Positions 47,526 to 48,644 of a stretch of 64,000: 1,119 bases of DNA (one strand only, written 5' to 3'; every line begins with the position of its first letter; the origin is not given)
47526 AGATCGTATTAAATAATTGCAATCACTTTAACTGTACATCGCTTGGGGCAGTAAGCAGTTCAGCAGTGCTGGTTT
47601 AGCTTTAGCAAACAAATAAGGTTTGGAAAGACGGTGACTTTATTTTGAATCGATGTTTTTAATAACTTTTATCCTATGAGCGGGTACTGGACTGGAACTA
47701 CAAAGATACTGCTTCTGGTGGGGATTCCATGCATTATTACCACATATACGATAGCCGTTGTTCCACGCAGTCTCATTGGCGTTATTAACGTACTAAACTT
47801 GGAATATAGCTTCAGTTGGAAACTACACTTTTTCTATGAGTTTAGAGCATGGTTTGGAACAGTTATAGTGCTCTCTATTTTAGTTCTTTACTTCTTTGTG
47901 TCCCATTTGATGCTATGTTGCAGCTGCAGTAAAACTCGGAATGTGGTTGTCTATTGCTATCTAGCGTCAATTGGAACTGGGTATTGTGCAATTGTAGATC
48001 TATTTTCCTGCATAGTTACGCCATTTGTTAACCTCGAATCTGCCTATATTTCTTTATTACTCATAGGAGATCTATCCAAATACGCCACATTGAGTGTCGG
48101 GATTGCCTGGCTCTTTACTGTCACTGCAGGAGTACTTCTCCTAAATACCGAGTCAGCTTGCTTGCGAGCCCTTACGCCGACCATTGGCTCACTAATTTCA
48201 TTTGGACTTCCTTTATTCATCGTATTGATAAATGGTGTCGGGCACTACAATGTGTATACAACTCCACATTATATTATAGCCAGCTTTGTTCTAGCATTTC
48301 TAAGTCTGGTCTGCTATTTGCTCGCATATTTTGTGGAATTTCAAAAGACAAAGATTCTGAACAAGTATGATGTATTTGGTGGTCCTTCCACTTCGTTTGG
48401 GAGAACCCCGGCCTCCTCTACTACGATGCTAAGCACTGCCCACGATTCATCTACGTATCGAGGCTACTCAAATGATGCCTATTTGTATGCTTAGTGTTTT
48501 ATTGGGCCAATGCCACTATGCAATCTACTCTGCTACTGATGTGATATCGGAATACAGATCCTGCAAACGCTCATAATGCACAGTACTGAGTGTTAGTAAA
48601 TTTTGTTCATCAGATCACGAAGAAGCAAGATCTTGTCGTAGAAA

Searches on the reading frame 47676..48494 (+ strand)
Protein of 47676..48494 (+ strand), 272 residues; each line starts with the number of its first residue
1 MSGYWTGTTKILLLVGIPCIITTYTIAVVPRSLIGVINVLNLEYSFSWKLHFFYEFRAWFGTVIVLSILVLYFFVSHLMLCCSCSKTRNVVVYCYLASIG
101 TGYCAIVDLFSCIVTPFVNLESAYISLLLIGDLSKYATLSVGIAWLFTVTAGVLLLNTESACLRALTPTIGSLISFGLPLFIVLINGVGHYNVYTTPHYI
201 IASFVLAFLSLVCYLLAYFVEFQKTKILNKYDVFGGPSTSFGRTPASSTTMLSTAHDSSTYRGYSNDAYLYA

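Call 23: list_cluster_members(proteins=[window:47676-48494:+, window:48748-49668:+, window:49695-53738:-, window:53836-55926:-, window:56415-57275:+, window:57306-58484:+, window:61298-62848:+, window:302-2755:-, window:42818-44887:-])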
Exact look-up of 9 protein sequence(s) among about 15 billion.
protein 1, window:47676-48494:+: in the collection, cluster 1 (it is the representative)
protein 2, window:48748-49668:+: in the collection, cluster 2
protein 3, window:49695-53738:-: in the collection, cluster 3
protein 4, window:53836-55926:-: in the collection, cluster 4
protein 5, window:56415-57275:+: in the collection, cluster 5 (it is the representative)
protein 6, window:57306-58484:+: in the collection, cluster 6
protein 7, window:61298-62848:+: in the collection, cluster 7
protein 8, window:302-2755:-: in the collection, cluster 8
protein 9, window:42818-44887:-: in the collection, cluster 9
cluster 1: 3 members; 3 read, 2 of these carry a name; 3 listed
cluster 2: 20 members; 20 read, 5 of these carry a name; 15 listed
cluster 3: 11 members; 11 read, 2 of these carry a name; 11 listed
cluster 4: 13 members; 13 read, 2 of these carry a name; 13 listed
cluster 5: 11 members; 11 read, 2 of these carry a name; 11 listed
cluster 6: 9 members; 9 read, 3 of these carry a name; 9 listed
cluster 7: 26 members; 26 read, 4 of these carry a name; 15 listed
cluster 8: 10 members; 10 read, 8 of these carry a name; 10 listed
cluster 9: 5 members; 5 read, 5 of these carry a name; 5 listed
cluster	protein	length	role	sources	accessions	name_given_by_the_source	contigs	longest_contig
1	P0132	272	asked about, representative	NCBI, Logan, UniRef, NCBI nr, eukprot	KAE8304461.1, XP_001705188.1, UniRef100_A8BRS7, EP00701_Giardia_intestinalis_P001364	hypothetical protein GL50803_0095451 [Giardia duodenalis] | Uncharacterized protein n=1 Tax=Giardia intestinalis (strain ATCC 50803 / WB clone C6) ... | hypothetical protein GL50803_0095451 [Giardia intestinalis]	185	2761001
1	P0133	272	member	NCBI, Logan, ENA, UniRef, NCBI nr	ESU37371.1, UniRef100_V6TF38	Hypothetical protein DHA2_151759 [Giardia duodenalis] | Uncharacterized protein n=1 Tax=Giardia intestinalis TaxID=5741 RepID=V6TF38_GIAIN | Hypothetical protein DHA2_151759 [Giardia intestinalis]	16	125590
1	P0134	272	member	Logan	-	-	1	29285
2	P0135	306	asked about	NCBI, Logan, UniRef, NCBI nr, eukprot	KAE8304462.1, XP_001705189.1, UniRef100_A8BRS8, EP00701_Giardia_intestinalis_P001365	Radial spoke protein 3 [Giardia duodenalis] | Radial spoke protein 3 n=1 Tax=Giardia intestinalis (strain ATCC 50803 / WB clone C6) ... | Radial spoke protein 3 [Giardia intestinalis]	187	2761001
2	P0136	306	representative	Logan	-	-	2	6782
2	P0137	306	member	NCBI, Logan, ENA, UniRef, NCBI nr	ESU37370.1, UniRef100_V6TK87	Radial spoke protein 3 [Giardia duodenalis] | Radial spoke protein 3 n=1 Tax=Giardia intestinalis TaxID=5741 RepID=V6TK87_GIAIN | Radial spoke protein 3 [Giardia intestinalis]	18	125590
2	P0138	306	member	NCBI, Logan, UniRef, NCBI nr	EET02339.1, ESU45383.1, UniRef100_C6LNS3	Radial spoke protein 3 [Giardia duodenalis] | Radial-spoke protein n=2 Tax=Giardia intestinalis TaxID=5741 RepID=C6LNS3_GIAIB | Radial-spoke protein [Giardia intestinalis ATCC 50581]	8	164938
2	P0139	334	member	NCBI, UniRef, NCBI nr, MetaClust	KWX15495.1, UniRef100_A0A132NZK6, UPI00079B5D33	Radial spoke protein 3 [Giardia duodenalis assemblage B] | Radial spoke protein 3 n=1 Tax=Giardia duodenalis assemblage B TaxID=1394984 ... | Radial spoke protein 3 [Giardia intestinalis assemblage B]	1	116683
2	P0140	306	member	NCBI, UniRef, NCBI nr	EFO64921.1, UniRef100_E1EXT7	Radial-spoke protein [Giardia lamblia P15] | Radial-spoke protein n=1 Tax=Giardia intestinalis (strain P15) TaxID=658858 ...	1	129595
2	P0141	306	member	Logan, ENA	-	-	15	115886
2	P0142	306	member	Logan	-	-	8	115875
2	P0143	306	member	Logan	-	-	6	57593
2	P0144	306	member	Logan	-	-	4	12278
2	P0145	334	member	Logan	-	-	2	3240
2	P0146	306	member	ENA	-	-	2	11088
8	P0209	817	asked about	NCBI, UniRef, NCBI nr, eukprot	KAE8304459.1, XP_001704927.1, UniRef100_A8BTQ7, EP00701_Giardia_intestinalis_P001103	High cysteine membrane protein Group 4 [Giardia duodenalis] | High cysteine membrane protein Group 4 n=1 Tax=Giardia intestinalis (strain ATCC 50803 / ... | High cysteine membrane protein Group 4 [Giardia intestinalis]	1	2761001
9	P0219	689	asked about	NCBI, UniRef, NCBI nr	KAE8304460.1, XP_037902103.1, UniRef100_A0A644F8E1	VSP [Giardia duodenalis] | VSP n=1 Tax=Giardia intestinalis (strain ATCC 50803 / WB clone C6) TaxID=184922 ... | VSP [Giardia intestinalis]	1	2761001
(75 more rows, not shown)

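Call 34: find_encoding_contigs(protein=P0132, flank=10000, max_places=10)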
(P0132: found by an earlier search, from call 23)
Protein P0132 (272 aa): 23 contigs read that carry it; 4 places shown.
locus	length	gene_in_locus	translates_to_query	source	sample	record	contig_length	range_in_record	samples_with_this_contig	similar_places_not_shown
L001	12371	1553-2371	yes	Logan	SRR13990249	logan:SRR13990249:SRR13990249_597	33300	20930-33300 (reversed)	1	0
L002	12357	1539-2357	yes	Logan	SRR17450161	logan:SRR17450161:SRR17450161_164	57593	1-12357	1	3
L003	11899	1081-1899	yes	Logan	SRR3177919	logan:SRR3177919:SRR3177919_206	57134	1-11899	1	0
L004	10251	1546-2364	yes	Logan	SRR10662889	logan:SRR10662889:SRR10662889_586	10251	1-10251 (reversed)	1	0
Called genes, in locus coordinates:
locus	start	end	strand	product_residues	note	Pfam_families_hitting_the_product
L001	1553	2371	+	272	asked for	-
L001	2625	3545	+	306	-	PF06098:Radial_spoke_3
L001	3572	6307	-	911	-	-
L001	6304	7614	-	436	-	-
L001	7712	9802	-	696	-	-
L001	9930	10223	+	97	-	PF01990:ATP-synt_F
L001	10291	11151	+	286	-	-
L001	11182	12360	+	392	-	PF00265:TK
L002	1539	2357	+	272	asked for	-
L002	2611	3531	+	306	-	PF06098:Radial_spoke_3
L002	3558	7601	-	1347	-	-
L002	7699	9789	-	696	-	-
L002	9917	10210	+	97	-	PF01990:ATP-synt_F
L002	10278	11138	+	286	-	-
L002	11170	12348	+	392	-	PF00265:TK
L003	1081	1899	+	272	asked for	-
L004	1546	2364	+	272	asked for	-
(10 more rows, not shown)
